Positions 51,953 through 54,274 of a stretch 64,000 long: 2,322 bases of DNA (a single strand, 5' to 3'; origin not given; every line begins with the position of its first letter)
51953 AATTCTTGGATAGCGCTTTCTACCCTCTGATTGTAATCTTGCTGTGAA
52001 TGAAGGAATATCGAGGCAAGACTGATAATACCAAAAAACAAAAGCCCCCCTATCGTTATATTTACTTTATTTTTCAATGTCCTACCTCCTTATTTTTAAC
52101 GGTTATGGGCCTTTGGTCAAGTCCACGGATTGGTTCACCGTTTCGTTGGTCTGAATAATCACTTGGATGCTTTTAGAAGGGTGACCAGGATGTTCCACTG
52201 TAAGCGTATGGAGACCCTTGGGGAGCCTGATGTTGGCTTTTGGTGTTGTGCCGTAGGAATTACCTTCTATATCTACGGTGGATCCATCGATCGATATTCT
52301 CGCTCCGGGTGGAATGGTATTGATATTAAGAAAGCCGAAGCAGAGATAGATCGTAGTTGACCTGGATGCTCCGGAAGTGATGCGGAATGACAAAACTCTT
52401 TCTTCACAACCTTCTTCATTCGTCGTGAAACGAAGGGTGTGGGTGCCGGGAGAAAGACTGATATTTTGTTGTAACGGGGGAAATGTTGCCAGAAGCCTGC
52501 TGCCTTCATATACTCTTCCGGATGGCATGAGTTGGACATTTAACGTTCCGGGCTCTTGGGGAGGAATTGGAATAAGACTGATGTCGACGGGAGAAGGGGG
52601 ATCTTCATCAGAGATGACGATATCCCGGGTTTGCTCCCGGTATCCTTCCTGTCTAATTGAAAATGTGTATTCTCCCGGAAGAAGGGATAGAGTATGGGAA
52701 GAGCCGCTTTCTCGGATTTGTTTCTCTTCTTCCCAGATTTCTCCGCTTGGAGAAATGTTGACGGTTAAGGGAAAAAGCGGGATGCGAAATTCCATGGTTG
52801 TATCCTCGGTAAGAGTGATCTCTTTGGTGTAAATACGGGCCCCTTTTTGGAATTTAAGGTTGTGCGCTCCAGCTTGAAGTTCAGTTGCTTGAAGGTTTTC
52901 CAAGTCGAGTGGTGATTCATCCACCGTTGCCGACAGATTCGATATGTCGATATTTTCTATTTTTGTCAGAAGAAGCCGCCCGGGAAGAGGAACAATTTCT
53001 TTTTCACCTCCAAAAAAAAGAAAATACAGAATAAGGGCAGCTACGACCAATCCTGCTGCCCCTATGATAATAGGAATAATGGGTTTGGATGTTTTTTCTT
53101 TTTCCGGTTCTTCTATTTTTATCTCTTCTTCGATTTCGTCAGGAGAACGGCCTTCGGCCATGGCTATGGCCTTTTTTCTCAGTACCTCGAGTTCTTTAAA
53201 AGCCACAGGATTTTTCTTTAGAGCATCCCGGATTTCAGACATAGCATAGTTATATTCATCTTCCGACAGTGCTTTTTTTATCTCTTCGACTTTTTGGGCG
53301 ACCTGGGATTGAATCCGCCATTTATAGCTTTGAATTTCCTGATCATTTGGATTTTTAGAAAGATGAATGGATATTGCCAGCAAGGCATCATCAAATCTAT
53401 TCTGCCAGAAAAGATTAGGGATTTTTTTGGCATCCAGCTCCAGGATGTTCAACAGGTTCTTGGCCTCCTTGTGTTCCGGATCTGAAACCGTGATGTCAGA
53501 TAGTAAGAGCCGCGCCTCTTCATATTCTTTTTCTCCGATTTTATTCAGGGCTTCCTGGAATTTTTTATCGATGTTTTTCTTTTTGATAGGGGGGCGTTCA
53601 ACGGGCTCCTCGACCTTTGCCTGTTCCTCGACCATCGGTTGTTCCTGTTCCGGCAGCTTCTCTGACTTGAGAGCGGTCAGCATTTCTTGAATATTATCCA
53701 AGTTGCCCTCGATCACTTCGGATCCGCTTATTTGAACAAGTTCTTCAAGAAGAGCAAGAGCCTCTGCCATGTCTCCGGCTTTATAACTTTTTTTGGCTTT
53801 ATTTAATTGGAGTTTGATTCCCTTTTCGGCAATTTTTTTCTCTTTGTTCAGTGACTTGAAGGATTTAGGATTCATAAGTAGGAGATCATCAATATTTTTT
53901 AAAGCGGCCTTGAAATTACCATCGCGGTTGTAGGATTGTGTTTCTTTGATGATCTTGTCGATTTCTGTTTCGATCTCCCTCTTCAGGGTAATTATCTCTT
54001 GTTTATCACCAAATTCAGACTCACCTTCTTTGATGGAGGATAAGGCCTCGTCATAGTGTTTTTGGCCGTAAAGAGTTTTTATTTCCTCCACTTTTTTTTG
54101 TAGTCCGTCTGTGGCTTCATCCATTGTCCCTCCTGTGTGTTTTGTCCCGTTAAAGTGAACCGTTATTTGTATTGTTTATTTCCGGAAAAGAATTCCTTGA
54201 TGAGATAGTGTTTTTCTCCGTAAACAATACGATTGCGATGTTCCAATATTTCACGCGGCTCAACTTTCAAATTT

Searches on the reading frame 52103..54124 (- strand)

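Call 75: search_protein_families(library=pfam, proteins=[window:52103-54124:-], max_evalue=0.00001)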
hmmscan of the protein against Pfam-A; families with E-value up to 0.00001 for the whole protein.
window:52103-54124:- (673 aa): 2 families
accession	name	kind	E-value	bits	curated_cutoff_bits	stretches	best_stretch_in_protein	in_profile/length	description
PF08308.17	PEGA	-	9e-16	58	20.8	1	598-671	3-69/71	PEGA domain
PF13620.12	CarboxypepD_reg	-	3.1e-08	34.3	32.3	0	480-517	44-81/82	Carboxypeptidase regulatory-like domain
